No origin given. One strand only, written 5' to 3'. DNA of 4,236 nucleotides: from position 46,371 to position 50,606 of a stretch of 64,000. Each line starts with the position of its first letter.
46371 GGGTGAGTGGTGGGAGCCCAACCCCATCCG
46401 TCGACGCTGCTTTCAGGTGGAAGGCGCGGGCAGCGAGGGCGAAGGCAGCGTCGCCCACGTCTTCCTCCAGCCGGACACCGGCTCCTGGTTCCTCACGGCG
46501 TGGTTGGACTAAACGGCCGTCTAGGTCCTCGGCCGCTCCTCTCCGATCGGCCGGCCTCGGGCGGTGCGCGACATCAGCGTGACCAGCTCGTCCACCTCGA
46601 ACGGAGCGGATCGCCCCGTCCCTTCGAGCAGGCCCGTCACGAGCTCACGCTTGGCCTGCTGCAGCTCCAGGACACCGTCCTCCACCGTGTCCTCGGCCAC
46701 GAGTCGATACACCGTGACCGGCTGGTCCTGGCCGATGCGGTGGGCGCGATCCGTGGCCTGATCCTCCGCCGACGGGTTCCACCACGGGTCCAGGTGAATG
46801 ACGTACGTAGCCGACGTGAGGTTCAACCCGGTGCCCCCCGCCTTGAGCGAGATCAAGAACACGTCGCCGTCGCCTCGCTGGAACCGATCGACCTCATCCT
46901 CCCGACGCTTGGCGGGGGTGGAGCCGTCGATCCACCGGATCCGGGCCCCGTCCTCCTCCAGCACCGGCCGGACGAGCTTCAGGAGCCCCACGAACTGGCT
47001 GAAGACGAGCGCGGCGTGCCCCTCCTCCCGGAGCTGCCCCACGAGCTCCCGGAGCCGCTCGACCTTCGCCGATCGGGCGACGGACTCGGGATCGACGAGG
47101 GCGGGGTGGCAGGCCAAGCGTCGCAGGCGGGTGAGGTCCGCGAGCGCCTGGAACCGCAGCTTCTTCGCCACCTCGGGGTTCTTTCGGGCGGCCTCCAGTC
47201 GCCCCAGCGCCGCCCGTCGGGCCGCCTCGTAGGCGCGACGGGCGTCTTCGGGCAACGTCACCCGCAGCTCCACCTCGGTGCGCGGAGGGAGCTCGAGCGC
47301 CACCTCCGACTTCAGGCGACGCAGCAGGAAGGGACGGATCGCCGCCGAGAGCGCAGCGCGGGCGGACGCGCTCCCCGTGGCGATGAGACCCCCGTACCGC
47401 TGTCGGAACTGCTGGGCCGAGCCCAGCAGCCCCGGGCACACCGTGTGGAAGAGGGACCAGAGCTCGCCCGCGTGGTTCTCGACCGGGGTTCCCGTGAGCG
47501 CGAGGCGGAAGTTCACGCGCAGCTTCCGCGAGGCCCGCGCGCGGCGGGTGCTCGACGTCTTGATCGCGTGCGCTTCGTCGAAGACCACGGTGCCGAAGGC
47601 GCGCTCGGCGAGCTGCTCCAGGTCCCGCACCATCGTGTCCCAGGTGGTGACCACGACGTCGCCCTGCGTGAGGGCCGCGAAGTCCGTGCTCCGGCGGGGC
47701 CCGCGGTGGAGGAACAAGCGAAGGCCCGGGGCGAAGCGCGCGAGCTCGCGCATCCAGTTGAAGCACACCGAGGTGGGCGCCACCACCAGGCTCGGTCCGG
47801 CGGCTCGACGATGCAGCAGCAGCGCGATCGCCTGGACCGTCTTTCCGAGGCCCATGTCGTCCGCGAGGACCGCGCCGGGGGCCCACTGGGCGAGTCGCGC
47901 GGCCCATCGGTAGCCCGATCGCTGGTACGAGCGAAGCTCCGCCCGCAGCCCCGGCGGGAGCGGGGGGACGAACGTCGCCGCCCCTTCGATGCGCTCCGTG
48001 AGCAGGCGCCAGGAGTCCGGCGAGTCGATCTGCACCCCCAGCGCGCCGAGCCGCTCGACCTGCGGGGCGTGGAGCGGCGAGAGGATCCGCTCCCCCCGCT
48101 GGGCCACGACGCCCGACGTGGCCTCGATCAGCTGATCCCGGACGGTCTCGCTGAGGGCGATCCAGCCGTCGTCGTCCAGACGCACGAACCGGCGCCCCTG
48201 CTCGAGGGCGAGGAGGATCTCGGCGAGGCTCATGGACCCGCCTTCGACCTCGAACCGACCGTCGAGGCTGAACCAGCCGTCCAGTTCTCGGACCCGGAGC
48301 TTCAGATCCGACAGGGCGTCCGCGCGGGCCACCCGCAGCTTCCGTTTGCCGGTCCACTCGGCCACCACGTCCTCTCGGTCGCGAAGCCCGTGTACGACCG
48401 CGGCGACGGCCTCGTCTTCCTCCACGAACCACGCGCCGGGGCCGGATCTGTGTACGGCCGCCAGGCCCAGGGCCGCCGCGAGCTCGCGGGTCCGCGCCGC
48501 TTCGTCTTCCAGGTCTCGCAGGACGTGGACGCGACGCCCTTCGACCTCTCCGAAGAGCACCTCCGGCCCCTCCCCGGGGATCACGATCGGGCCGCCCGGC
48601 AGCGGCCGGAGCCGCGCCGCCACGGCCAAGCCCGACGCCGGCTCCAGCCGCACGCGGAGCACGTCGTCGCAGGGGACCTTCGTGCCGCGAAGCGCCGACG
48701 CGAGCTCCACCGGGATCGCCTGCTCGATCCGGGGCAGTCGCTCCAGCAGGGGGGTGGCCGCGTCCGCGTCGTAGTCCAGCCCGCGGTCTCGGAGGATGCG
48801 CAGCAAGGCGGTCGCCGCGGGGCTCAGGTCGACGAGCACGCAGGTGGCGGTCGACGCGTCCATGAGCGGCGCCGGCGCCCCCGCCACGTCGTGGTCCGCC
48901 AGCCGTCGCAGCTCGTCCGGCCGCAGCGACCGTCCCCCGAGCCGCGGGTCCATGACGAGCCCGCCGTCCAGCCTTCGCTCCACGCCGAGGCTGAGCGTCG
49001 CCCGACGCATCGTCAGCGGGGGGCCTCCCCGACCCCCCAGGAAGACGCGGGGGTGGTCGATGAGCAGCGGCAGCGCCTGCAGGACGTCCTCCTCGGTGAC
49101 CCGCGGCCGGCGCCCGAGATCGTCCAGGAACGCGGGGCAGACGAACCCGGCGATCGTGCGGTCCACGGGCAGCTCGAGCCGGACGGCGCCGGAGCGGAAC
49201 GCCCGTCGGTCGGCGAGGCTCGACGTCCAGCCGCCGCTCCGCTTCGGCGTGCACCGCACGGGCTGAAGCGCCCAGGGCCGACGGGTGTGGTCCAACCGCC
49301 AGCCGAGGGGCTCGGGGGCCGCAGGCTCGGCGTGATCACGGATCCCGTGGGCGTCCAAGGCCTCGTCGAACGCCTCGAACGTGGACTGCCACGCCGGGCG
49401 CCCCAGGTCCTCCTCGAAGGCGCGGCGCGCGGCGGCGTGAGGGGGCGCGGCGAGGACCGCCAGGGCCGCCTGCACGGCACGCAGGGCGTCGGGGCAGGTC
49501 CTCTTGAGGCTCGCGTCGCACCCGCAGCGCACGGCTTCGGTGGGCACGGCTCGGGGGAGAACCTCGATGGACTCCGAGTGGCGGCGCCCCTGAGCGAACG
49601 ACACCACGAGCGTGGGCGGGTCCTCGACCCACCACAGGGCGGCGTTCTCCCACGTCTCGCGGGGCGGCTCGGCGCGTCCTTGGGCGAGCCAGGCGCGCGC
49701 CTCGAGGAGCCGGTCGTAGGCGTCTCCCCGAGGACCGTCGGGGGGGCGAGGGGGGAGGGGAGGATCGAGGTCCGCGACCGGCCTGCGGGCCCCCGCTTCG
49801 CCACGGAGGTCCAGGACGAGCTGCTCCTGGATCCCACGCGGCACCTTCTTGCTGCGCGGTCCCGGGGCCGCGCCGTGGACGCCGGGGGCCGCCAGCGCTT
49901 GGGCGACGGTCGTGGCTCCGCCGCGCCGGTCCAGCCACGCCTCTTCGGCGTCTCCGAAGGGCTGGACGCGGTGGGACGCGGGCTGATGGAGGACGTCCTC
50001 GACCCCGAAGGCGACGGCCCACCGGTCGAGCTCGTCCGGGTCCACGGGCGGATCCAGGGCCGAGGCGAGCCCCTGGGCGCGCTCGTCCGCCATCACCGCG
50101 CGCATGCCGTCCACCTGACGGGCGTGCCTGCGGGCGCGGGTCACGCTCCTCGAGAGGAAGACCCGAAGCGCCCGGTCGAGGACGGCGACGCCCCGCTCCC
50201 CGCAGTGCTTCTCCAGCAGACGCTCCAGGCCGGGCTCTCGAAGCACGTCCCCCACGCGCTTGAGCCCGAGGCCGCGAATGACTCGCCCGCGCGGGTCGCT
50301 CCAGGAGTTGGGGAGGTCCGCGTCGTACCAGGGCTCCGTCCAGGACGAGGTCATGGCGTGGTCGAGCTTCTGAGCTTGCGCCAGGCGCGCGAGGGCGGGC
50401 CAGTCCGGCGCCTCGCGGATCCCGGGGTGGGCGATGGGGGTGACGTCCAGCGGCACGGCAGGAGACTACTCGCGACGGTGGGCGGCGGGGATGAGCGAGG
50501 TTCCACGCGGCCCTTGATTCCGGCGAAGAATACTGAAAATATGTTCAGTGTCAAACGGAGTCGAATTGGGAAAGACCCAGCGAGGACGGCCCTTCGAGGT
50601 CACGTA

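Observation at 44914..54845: Rearranged SOS mutagenesis cassette with two near-identical LexA-like boxes and an intercalated SNF2 helicase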

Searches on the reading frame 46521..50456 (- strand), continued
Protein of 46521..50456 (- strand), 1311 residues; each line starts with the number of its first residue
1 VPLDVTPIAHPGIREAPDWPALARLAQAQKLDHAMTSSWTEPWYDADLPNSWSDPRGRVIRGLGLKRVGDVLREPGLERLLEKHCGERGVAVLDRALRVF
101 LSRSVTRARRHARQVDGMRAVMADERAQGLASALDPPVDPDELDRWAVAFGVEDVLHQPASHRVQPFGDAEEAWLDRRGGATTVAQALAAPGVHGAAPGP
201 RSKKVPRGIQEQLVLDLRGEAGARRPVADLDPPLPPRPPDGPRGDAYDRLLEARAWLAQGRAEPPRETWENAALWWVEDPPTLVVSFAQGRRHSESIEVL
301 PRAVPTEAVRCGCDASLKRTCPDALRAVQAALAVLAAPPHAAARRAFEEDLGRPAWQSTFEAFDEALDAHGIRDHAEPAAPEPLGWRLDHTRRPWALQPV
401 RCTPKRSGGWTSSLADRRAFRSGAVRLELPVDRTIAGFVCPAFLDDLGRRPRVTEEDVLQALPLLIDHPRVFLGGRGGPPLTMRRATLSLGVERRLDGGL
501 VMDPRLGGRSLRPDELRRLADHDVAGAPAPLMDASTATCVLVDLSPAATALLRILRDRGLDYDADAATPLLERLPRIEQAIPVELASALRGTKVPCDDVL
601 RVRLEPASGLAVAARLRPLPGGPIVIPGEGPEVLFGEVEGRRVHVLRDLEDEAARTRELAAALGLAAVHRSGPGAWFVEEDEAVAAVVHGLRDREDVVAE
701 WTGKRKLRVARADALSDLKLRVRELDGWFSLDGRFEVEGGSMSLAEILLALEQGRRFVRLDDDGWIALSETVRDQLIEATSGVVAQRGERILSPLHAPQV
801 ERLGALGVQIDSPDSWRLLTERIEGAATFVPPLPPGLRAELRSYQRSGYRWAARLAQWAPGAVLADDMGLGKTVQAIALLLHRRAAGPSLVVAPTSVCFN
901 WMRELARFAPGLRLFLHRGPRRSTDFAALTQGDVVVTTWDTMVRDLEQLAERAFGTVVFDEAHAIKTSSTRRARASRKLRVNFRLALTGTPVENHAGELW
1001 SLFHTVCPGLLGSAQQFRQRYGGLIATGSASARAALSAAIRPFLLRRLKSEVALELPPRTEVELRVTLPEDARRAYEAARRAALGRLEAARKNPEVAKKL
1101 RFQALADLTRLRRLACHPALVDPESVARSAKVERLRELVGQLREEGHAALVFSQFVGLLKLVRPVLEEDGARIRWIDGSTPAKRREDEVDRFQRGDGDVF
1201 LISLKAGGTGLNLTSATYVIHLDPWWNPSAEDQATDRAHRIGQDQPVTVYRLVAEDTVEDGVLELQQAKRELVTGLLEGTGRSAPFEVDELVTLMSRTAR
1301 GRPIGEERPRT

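Call 56: search_protein_families(library=padloc, proteins=[window:46521-50456:-], max_evalue=0.001)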
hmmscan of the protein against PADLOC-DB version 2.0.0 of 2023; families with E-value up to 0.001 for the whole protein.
window:46521-50456:- (1311 aa): 35 families (the best 25 are shown)
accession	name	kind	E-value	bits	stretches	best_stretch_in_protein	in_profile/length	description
PDLC02850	DpdE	-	3.6e-198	659.2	1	308-1297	279-1262/1282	DpdE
PDLC02849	DpdE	-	1.1e-188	627.2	1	447-1296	5-852/857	DpdE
PDLC02848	DpdE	-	3.1e-137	456.8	1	501-1182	15-694/856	DpdE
PDLC02845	DpdE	-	1.5e-129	431.7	1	647-1294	662-1290/1293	DpdE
PDLC02842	DpdE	-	7.7e-127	422.6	1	757-1277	611-1151/1176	DpdE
PDLC00633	ZorD1|ZorD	-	1.6e-107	358.7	1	726-1274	324-882/908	"SWI2/SNF2 helicase, Mrr-like nuclease"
PDLC02851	DpdE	-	3.4e-101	337.7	1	728-1282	481-1040/1055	DpdE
PDLC00629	ZorD1|ZorD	-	1.3e-97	325.8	1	831-1254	473-926/1012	"SWI2/SNF2 helicase, Mrr-like nuclease"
PDLC00634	ZorD1|ZorD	-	3.2e-86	288.1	1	821-1280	475-972/1208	"SWI2/SNF2 helicase, Mrr-like nuclease"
PDLC00632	ZorD1|ZorD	-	4.1e-81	271.3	2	931-1284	715-1087/1101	"SWI2/SNF2 helicase, Mrr-like nuclease"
PDLC00631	ZorD1|ZorD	-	1.6e-78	262.6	1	840-1257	441-884/1071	"SWI2/SNF2 helicase, Mrr-like nuclease"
PDLC00627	ZorD1|ZorD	-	1.7e-54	183.2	2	933-1251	608-959/1006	"SWI2/SNF2 helicase, Mrr-like nuclease"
PDLC02852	DpdE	-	4.9e-50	168.4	2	837-1081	462-692/905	DpdE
PDLC02854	DpdE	-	2e-49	166.3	2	933-1280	703-1065/1083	DpdE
PDLC02627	DrmD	-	2.8e-49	165.9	1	842-1273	305-694/748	DrmD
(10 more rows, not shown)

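Call 58: find_encoding_contigs(protein=P0005, flank=8000, max_places=1)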
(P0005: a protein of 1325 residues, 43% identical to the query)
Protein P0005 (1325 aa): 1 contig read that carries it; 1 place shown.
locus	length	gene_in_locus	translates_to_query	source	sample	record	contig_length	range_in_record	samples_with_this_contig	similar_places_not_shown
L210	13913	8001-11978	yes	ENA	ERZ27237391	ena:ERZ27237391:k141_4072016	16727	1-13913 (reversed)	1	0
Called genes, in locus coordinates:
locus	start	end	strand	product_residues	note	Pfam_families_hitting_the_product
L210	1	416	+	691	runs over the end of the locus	PF05649:Peptidase_M13_N, PF01431:Peptidase_M13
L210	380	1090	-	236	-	PF12833:HTH_18, PF00165:HTH_AraC (faint)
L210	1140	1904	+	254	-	PF14534:DUF4440, PF11954:DUF3471 (weak)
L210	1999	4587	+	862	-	-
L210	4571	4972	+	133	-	PF22283:DUF6960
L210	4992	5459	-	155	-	-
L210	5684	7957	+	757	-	PF13517:FG-GAP_3, PF01839:FG-GAP, PF13517:FG-GAP_3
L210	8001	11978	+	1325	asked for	PF04434:SWIM (faint), PF27043:DUF8344, PF00176:SNF2-rel_dom, PF00271:Helicase_C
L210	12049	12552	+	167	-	PF09351:DUF1993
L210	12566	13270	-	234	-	-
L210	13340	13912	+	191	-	?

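Call 59: find_encoding_contigs(protein=P0013, flank=8000, max_places=1)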
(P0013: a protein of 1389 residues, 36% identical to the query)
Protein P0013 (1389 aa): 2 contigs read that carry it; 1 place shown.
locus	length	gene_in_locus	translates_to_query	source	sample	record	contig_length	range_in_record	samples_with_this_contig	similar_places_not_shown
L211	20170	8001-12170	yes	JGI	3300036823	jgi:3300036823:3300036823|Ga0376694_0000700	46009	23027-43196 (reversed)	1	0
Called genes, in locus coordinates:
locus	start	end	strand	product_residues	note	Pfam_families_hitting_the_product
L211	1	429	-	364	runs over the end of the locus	PF01041:DegT_DnrJ_EryC1, PF00155:Aminotran_1_2 (weak), PF00266:Aminotran_5 (weak), PF01212:Beta_elim_lyase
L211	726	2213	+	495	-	PF13231:PMT_2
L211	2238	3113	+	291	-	-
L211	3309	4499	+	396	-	-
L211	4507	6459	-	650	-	PF10923:BrxC_BrxD, PF13401:AAA_22 (faint), PF10923:BrxC_BrxD (weak)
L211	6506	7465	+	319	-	PF03631:Virul_fac_BrkB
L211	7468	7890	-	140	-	-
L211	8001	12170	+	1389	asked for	PF00176:SNF2-rel_dom, PF00271:Helicase_C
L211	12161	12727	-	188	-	PF00293:NUDIX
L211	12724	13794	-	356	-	PF00730:HhH-GPD, PF00293:NUDIX (faint), PF14815:NUDIX_4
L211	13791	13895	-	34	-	-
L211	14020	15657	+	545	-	PF05681:Fumerase, PF05683:Fumerase_C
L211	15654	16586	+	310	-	PF09674:DUF2400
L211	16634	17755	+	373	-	-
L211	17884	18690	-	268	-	-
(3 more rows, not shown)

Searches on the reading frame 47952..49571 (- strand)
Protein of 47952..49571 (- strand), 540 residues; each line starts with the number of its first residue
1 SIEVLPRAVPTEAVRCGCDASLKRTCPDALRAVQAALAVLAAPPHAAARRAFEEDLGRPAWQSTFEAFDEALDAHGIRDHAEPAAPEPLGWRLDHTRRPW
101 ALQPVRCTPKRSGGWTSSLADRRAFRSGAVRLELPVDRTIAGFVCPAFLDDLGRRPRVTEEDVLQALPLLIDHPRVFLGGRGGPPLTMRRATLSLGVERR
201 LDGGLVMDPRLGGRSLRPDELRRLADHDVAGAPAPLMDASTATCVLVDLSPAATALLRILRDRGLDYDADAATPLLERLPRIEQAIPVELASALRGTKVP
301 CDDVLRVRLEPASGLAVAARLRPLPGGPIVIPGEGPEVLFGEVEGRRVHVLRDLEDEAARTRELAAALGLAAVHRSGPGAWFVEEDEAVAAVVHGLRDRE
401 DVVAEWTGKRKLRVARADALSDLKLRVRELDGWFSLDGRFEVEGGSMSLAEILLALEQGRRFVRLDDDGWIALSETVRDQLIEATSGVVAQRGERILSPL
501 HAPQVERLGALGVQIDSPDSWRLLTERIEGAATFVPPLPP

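Call 79: predict_structure(alignment_id=A5)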
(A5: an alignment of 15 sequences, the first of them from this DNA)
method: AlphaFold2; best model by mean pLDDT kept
length: 540 residues; sequences in the alignment: 15
mean_pLDDT: 82.6   pTM: 0.54
mean pLDDT of the five models: 82.6, 80.4, 80.3, 80.0, 78.3
residues with pLDDT >= 90: 225; 70-90: 232; 50-70: 53; < 50: 30
segments of 3 or more residues with pLDDT < 50: 1-25, 79-82
pLDDT, mean of each block of 10 residues (from residue 1): 29 40 51 65 64 61 64 61 70 87 89 83 75 83 79 68 93 88 88 91 92 90 91 90 92 92 92 86 86 86 92 90 87 86 86 93 93 85 92 90 88 85 91 89 86 90 88 91 89 87 92 92 91 80
secondary structure, 60 per line:
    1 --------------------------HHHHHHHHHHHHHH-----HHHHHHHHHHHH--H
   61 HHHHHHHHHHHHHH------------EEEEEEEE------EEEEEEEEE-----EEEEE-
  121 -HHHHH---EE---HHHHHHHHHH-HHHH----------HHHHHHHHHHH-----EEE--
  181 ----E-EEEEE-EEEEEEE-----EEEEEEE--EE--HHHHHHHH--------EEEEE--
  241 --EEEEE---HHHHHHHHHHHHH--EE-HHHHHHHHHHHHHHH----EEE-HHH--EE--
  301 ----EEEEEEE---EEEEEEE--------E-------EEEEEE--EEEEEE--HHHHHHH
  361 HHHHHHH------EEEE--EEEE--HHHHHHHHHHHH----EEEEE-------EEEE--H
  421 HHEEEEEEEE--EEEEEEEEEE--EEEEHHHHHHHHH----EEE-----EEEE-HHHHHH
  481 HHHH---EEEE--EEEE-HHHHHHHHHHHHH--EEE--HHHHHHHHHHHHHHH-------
elements in order: H27-40 H46-57 H60-74 E87-94 E101-109 E115-119 H122-126 H135-144 H146-149 H160-170 E176-178 E187-191 E193-199 E205-211 H218-225 E234-238 E243-247 H251-263 H269-283 E288-290 E305-311 E315-321 E338-343 E346-351 H354-367 E374-377 E380-383 H386-397 E402-406 E414-417 E423-430 E433-442 E445-448 H449-457 E462-464 E470-473 H475-484 E488-491 E494-497 H499-511 E514-516 H519-533

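Call 81: fold_search(model_id=the predicted structure, library=pdb)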
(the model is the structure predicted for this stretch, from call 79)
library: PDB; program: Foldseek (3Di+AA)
matches with E <= 10: 1038; with E <= 0.001: 1
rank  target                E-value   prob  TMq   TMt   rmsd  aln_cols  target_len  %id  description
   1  8qy7                  2.9e-05  0.90  0.13  0.09  19.7       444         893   12  Zorya anti-bacteriophage defense system ZorD apo form (released 2024-11-06)
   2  5ovn_A                5.6e-03  0.15  0.13  0.13  25.4       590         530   10  Crystal Structure of FIV Reverse Transcriptase (released 2018-01-17)
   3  5fdl_A                8.3e-03  0.10  0.07  0.07  24.0       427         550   10  Crystal Structure of K103N/Y181C Mutant HIV-1 Reverse Transcriptase (RT) in Complex with IDX899 (released 2016-02-17)
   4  5dmq_A                2.1e-02  0.07  0.08  0.08  20.7       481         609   12  Crystal structure of mouse eRF1 in complex with Reverse Transcriptase (RT) of Moloney Murine Leukemia Virus (released 2016-07-06)
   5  4ani_G                2.3e-02  0.12  0.07  0.08  20.9       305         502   12  Structural basis for the intermolecular communication between DnaK and GrpE in the DnaK chaperone system from Geobacil (released 2012-05-23)
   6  6s84_F                3.0e-02  0.25  0.09  0.19  16.5       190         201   12  TsaBDE complex from Thermotoga maritima (released 2019-07-17)
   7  5oby                  3.0e-02  0.09  0.07  0.10  21.7       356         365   10  Mycoplasma genitalium DnaK-NBD in complex with AMP-PNP (released 2018-05-09)
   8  2a6a_B                3.2e-02  0.35  0.09  0.23  20.6       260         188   10  Crystal structure of Glycoprotein endopeptidase (tm0874) from THERMOTOGA MARITIMA at 2.50 A resolution (released 2005-07-19)
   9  6kdj_A                3.4e-02  0.12  0.11  0.11  20.2       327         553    8  HIV-1 reverse transcriptase with Q151M/Y115F/F116Y:DNA:lamivudine 5'-triphosphate ternary complex (released 2020-03-04)
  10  5obu                  3.4e-02  0.09  0.07  0.07  22.1       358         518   10  Mycoplasma genitalium DnaK deletion mutant lacking SBDalpha in complex with AMPPNP. (released 2018-05-09)
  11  8x20_A                3.5e-02  0.13  0.11  0.11  19.4       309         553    7  HIV-1 reverse transcriptase mutant Q151M/Y115F/F116Y/L74V:DNA:E-CFCP-TP ternary complex (released 2024-07-17)
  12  6p1i_A                3.5e-02  0.10  0.11  0.11  20.3       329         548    8  Structure of HIV-1 Reverse Transcriptase (RT) in complex with dsDNA and dCTP (released 2019-07-24)
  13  5cyq_A                3.5e-02  0.08  0.08  0.08  25.4       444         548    9  HIV-1 reverse transcriptase complexed with 4-bromopyrazole (released 2015-12-30)
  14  6s84_C                3.7e-02  0.13  0.07  0.16  19.6       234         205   12  TsaBDE complex from Thermotoga maritima (released 2019-07-17)
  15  4ani_C                3.7e-02  0.08  0.07  0.07  21.1       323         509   14  Structural basis for the intermolecular communication between DnaK and GrpE in the DnaK chaperone system from Geobacil (released 2012-05-23)
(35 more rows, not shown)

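Call 91: search_dna_similar(query=window:47952-49571:-, collection=plasmids, mode=protein, max_rows=15, max_evalue=0.00001)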
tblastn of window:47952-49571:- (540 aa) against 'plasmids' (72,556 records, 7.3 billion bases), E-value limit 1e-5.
No match.
